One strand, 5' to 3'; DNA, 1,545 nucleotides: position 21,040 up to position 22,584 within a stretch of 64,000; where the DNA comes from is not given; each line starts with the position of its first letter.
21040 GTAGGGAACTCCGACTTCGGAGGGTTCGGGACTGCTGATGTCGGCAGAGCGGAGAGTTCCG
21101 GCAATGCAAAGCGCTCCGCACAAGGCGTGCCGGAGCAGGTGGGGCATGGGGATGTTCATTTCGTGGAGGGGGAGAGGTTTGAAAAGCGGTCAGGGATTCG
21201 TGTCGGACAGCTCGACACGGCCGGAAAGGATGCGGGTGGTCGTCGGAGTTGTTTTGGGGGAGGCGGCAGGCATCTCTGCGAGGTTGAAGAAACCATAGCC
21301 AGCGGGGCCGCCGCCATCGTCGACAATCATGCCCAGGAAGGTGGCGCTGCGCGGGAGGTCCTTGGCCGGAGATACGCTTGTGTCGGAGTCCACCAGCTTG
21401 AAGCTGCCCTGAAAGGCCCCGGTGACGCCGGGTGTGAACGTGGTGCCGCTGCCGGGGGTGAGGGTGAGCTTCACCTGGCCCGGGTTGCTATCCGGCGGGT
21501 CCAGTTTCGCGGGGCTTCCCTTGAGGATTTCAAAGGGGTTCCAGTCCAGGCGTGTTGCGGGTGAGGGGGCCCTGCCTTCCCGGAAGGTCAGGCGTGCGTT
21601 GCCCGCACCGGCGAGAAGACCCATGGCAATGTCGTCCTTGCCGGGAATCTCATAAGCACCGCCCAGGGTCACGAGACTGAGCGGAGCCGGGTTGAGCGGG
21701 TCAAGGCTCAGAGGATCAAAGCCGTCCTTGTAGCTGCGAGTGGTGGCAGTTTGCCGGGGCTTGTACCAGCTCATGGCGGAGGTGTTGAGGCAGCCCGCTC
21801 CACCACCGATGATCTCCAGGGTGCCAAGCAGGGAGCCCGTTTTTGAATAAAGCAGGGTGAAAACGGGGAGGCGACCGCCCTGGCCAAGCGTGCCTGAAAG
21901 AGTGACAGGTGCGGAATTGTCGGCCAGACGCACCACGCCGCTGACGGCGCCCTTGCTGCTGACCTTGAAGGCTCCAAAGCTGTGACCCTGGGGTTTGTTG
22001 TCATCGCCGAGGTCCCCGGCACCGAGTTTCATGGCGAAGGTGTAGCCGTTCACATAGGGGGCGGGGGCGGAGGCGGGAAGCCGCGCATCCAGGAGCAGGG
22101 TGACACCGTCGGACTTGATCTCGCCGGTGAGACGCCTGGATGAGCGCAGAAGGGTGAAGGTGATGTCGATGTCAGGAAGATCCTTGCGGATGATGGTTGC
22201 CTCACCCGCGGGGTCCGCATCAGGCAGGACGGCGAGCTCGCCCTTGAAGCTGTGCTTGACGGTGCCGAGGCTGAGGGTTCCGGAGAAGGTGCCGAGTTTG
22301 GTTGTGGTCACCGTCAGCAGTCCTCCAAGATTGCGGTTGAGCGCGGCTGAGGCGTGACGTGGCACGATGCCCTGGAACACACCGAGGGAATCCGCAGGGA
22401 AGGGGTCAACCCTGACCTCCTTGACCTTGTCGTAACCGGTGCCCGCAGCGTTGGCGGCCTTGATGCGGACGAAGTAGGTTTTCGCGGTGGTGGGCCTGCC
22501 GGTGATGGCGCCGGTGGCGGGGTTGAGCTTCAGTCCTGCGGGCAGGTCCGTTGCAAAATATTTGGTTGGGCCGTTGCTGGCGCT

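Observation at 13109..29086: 16-kb co-directional cluster coupling Cu/haem redox genes to three giant secreted proteins: candidate undescribed envelope system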

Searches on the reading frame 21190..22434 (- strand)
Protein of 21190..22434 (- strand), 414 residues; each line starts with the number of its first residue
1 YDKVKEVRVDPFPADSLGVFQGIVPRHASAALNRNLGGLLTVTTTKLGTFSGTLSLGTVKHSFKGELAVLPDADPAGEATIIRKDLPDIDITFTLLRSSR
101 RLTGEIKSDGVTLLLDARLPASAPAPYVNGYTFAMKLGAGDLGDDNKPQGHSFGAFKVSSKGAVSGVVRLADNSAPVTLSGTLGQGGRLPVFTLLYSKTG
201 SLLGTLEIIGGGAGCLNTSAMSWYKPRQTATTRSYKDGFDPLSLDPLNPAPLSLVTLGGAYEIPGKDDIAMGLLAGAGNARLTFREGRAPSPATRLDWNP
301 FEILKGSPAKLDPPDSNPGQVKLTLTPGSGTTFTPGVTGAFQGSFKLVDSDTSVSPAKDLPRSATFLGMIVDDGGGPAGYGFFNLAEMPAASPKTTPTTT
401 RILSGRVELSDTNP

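Call 63: search_protein_families(library=ncbifam, proteins=[window:21190-22434:-], max_evalue=1)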
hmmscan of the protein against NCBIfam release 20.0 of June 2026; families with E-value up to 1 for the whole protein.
window:21190-22434:- (414 aa): 0 families

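Call 71: search_protein_representatives(alignment_id=A6)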
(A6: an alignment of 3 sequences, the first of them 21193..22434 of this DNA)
Query: 3 sequences, 383 profile positions. Proteins with E-value up to 0.001 (for the whole library): 6695; up to 1e-10: 4531; up to 1e-30: 646. The best 150 are listed.
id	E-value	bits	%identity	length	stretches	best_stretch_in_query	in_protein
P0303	1.8e-121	422.0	-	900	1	2-374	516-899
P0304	4.3e-92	325.2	-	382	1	24-381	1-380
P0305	2.9e-87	309.3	-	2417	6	136-365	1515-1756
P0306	5.3e-87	308.5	-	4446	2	12-378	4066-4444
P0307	2.8e-81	289.6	-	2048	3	7-365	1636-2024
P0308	2.7e-80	286.4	-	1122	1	9-379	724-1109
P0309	1.9e-79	283.6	-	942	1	7-374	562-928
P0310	2.7e-74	266.7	-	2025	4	11-371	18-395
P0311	3.0e-74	266.5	-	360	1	41-378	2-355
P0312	4.6e-68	246.1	-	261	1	144-378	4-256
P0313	1.1e-66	241.6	-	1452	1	6-374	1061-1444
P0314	1.4e-65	237.9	-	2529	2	6-366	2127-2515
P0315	2.9e-65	236.9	-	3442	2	2-371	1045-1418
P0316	1.4e-63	231.4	-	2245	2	12-372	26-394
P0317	4.4e-63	229.7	-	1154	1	8-379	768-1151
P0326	1.3e-54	201.8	-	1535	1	8-370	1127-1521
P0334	2.8e-52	194.2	-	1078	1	5-379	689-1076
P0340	1.5e-50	188.5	-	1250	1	5-378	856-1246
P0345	6.9e-49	183.0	-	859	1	6-372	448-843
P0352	1.4e-47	178.7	-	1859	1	3-366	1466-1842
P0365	1.4e-45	172.1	-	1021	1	6-379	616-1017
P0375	1.8e-44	168.5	-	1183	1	9-371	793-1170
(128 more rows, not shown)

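Call 72: search_protein_families(library=pfam, proteins=[P0326, P0340, P0352, P0309, P0334, P0345, P0365, P0375], max_evalue=0.00001)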
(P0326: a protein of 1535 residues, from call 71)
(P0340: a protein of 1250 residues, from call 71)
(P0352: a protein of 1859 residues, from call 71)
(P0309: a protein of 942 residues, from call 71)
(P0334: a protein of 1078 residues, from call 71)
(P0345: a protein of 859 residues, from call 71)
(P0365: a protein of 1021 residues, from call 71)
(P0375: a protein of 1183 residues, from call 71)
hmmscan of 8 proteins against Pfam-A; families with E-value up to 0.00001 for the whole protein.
P0326 (1535 aa): 10 families
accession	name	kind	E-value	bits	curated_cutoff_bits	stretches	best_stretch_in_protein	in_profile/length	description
PF01436.27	NHL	-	2e-58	192.1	20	3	475-501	1-27/28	NHL repeat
PF25021.1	TEN_NHL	-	6.5e-28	98.2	27.1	0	469-515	135-179/357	Teneurin NHL domain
PF13927.12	Ig_3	-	4.3e-21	75.6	30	0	687-752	2-77/78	Immunoglobulin domain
PF07679.22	I-set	-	2.1e-20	73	23.7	0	771-843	1-83/90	Immunoglobulin I-set domain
PF08450.18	SGL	-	5.7e-15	56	26.3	0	113-249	94-216/246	SMP-30/Gluconolactonase/LRE-like region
PF24684.1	Vgb_lyase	-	1.7e-09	37.3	50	0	476-619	97-214/290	Virginiamycin B lyase family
PF06739.17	SBBP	-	4.7e-09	36.5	20.5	0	106-121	14-29/38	Beta-propeller repeat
PF05345.18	He_PIG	-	7.4e-08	33.2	24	1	1072-1129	33-96/96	Putative Ig domain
PF07686.23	V-set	-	3.4e-07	30.9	26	0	814-851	71-108/109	Immunoglobulin V-set domain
PF01731.26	Arylesterase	-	5.9e-07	30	21.3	0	267-291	49-73/86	Arylesterase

P0340 (1250 aa): 13 families
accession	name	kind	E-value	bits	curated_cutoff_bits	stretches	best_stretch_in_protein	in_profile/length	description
PF01436.27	NHL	-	5.4e-38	127.6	20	1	50-76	1-27/28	NHL repeat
PF25021.1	TEN_NHL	-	5.3e-35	121.5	27.1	0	154-205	135-184/357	Teneurin NHL domain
PF07679.22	I-set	-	9.2e-18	64.5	23.7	2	691-760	8-81/90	Immunoglobulin I-set domain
PF13927.12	Ig_3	-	1e-17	64.8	30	2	604-671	2-78/78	Immunoglobulin domain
PF13895.12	Ig_2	-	1.7e-13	51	27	1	611-685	7-79/79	Immunoglobulin domain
PF08450.18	SGL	-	7.8e-13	49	26.3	0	171-400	11-219/246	SMP-30/Gluconolactonase/LRE-like region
PF15780.11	ASH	-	2e-10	41.1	27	1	507-586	15-92/98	Abnormal spindle-like microcephaly-assoc'd, ASPM-SPD-2-Hydin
PF05345.18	He_PIG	-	2.7e-10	41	24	1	788-860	15-95/96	Putative Ig domain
PF24684.1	Vgb_lyase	-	3.6e-09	36.3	50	0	161-345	97-258/290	Virginiamycin B lyase family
PF22544.2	HYDIN_VesB_CFA65-like_Ig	-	4.4e-09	36.9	25.5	1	506-590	10-91/100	HYDIN/CFA65/VesB-like, Ig-like domain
PF00047.31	ig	-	2.1e-08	34.8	21.8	0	694-759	4-75/81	Immunoglobulin domain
PF22073.2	Cep192_D4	-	2.7e-06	28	35.5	1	507-600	12-111/112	Cep192 domain 4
PF07686.23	V-set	-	8.1e-06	26.4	26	0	731-761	69-98/109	Immunoglobulin V-set domain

P0352 (1859 aa): 3 families
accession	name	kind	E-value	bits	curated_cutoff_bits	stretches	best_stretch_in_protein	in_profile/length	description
PF17164.10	DUF5122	-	2.4e-117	383.3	27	9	64-99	1-36/36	Domain of unknown function (DUF5122) beta-propeller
PF01833.30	TIG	-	3.3e-15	56.3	20.9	1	516-596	1-84/84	IPT/TIG domain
PF00400.38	WD40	-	1.9e-06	28.6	27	0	158-176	10-29/39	WD domain, G-beta repeat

P0309 (942 aa): 5 families
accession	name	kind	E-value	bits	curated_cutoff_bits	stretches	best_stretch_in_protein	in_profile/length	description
PF13927.12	Ig_3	-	5.9e-17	62.4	30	2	400-466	2-78/78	Immunoglobulin domain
PF07679.22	I-set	-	1.4e-14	54.4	23.7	1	400-474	1-85/90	Immunoglobulin I-set domain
PF13895.12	Ig_2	-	7.7e-14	52.1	27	1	399-479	1-78/79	Immunoglobulin domain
PF05345.18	He_PIG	-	2.8e-10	40.9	24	1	484-553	2-85/96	Putative Ig domain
PF00801.26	PKD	-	2.9e-10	40.5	23.5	0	325-381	9-64/80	PKD domain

P0334 (1078 aa): 1 family
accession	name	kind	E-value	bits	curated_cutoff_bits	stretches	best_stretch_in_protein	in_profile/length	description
PF17164.10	DUF5122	-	9.5e-30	103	27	2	336-370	1-36/36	Domain of unknown function (DUF5122) beta-propeller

P0345 (859 aa): 1 family
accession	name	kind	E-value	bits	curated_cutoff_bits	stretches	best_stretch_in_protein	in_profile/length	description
PF05345.18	He_PIG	-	8.1e-07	29.8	24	1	378-448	20-92/96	Putative Ig domain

P0365 (1021 aa): 5 families
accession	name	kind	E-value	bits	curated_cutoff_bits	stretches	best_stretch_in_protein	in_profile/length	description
PF13927.12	Ig_3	-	6.5e-22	78.3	30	2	278-344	7-78/78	Immunoglobulin domain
PF07679.22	I-set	-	4.6e-19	68.7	23.7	1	277-353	5-86/90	Immunoglobulin I-set domain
PF13895.12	Ig_2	-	4.1e-18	65.8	27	1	363-431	2-67/79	Immunoglobulin domain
PF05345.18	He_PIG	-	6.3e-10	39.8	24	1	536-619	4-95/96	Putative Ig domain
PF00047.31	ig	-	1.8e-07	31.8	21.8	0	465-516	15-75/81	Immunoglobulin domain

P0375 (1183 aa): 2 families
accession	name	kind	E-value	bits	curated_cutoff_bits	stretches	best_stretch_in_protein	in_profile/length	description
PF03160.20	Calx-beta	-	1.3e-37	128.9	27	2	584-698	5-119/119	Calx-beta domain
PF17957.7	Big_7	-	5.9e-09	36.9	24.1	1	702-749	1-44/70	Bacterial Ig domain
